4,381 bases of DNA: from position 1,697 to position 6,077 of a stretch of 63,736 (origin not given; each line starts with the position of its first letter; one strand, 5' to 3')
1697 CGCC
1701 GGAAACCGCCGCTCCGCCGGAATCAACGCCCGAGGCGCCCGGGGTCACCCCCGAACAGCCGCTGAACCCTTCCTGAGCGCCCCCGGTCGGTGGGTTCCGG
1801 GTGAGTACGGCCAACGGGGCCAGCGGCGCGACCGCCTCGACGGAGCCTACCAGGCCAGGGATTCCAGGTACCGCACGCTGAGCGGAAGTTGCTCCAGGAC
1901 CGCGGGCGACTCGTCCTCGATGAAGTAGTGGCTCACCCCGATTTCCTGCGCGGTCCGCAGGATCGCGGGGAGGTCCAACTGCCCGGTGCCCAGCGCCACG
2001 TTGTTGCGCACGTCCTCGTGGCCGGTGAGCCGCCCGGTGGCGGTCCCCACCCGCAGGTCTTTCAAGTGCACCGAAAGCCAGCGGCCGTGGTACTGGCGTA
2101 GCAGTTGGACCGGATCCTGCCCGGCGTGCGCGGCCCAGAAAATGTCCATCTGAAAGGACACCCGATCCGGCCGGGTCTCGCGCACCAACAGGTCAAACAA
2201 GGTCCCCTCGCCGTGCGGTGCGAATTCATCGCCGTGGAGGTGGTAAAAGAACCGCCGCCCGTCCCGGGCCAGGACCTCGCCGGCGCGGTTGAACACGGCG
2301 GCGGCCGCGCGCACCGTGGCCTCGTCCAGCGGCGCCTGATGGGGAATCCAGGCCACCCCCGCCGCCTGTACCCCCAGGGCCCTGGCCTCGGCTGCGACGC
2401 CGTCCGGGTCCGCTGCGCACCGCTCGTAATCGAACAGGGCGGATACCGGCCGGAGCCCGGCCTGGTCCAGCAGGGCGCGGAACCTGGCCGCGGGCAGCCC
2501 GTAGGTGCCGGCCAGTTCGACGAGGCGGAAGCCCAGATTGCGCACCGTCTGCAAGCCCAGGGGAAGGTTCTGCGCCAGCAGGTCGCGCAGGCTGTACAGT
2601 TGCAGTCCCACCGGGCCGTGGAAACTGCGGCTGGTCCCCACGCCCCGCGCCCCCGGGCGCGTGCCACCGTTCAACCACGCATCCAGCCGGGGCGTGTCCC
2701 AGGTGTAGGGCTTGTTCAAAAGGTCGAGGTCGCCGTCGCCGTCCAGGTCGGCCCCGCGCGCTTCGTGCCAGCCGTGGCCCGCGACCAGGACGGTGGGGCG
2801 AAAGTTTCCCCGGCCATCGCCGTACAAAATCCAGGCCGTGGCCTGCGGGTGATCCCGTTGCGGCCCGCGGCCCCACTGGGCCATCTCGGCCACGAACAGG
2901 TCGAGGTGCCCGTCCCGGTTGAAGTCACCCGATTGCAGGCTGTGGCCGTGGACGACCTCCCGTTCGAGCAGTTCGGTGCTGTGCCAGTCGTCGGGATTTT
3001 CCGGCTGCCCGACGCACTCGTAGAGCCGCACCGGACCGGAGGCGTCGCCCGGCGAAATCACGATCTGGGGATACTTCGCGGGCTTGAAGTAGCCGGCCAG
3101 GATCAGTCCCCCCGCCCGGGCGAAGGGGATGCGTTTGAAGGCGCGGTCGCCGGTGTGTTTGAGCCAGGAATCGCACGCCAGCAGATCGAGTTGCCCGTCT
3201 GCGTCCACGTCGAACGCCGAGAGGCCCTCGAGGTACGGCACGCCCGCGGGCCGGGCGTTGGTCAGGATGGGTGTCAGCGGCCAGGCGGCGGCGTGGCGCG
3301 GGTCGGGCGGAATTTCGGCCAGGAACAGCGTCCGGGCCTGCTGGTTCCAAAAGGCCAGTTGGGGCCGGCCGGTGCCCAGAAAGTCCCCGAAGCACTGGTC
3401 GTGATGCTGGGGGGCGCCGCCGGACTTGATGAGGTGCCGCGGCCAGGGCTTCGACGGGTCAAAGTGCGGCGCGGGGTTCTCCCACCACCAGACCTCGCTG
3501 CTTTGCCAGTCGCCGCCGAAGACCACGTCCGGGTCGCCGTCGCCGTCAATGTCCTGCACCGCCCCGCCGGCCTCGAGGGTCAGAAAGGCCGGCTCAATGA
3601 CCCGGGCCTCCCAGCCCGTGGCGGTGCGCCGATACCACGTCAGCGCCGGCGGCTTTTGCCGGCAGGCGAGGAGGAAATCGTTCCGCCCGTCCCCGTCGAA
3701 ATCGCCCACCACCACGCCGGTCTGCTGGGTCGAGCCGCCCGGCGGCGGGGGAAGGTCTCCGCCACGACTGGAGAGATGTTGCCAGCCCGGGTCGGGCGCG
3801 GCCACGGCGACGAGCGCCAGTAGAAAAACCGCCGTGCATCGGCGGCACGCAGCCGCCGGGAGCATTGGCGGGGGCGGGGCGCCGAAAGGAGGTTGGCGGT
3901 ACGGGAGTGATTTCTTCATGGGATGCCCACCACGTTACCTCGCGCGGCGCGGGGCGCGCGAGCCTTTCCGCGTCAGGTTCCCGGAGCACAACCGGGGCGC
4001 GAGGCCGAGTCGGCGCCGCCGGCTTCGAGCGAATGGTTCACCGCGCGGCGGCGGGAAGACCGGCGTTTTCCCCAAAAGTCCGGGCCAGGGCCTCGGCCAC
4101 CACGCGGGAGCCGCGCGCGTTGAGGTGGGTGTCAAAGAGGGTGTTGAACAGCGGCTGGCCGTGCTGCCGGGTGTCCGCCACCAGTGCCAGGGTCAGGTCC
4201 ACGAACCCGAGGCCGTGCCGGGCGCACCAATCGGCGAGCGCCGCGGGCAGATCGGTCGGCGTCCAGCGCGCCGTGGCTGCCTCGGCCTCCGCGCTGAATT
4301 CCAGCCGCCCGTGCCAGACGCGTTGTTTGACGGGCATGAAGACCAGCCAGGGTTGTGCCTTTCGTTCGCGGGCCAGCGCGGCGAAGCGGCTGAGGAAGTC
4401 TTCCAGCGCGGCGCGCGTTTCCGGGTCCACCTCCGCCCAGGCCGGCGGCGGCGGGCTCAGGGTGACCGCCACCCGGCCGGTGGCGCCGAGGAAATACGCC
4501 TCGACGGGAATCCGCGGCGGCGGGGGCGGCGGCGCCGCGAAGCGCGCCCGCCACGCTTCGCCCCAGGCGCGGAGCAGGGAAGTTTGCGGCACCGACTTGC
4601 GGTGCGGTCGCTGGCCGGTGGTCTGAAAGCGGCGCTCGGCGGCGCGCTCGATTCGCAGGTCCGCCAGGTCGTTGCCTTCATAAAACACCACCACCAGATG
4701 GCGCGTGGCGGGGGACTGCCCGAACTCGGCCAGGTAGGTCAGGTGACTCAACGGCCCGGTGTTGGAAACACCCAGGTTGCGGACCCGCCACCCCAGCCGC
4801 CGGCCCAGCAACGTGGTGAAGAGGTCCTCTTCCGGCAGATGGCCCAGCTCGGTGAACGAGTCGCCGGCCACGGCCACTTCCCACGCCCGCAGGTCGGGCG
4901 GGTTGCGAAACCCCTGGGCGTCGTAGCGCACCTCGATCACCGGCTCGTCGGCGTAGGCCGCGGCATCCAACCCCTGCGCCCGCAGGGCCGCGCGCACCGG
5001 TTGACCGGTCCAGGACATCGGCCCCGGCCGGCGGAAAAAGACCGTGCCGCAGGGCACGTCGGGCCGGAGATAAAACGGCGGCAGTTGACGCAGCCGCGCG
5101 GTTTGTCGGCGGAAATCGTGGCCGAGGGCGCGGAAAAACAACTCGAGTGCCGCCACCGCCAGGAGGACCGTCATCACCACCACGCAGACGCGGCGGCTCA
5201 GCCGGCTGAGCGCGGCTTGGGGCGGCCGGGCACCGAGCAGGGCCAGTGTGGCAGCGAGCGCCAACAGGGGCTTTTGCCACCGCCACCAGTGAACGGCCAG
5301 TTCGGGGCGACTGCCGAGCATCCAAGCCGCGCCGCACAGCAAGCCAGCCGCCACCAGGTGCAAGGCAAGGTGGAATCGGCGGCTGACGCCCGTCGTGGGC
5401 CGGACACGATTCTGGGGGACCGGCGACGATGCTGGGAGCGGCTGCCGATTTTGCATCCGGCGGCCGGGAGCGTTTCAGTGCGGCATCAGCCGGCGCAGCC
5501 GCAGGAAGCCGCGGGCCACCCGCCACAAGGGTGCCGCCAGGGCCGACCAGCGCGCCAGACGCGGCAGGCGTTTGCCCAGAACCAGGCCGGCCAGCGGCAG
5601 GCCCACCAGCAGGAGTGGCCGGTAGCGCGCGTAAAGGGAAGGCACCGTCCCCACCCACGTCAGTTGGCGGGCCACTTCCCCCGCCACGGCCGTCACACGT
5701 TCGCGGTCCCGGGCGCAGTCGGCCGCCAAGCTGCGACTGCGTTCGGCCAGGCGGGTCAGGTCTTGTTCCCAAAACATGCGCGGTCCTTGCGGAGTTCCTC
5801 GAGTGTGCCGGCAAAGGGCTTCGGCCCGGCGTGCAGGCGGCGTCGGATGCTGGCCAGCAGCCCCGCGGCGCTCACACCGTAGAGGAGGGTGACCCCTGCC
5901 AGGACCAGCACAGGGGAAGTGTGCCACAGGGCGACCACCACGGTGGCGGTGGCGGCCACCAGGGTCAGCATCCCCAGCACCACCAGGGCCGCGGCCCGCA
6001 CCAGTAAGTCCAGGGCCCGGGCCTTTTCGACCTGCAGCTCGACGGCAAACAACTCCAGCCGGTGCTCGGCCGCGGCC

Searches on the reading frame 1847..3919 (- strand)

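Call 8: search_protein_families(library=pfam, proteins=[window:1847-3919:-], max_evalue=0.01)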
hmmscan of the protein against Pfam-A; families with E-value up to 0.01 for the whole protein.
window:1847-3919:- (690 aa): 3 families
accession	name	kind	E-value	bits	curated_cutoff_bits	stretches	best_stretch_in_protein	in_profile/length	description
PF13517.12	FG-GAP_3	-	2.3e-25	89.4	26.9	3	332-401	1-60/61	FG-GAP-like repeat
PF01839.29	FG-GAP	-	1.1e-12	48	22.1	1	325-344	2-21/37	FG-GAP repeat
PF01261.30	AP_endonuc_2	-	4.2e-12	46.7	31.1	1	457-667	2-226/249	Xylose isomerase-like TIM barrel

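Call 64: search_protein_families(library=pfam, proteins=[L036:3804-4751:+], max_evalue=1)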
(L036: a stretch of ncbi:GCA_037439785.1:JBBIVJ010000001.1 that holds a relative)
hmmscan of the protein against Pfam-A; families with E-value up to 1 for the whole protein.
L036:3804-4751:+ (315 aa): 1 family
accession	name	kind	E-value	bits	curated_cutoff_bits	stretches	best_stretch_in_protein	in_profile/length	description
PF10518.14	TAT_signal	-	0.0002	21.6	22.7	1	5-20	2-17/21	TAT (twin-arginine translocation) pathway signal sequence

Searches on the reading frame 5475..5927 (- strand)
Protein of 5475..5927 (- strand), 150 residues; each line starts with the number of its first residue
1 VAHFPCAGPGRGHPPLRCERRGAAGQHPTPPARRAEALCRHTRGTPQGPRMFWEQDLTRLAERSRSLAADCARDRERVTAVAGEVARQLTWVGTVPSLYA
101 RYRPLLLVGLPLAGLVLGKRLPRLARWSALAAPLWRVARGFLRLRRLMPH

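Call 8: search_protein_families(library=pfam, proteins=[window:5475-5927:-], max_evalue=0.01)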
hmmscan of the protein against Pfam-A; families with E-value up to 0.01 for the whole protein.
window:5475-5927:- (150 aa): 1 family
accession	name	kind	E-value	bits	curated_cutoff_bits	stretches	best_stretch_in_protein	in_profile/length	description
PF23494.1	bPH_10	-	0.0014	18.5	27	1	99-144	6-49/151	YqeB-like bacterial PH domain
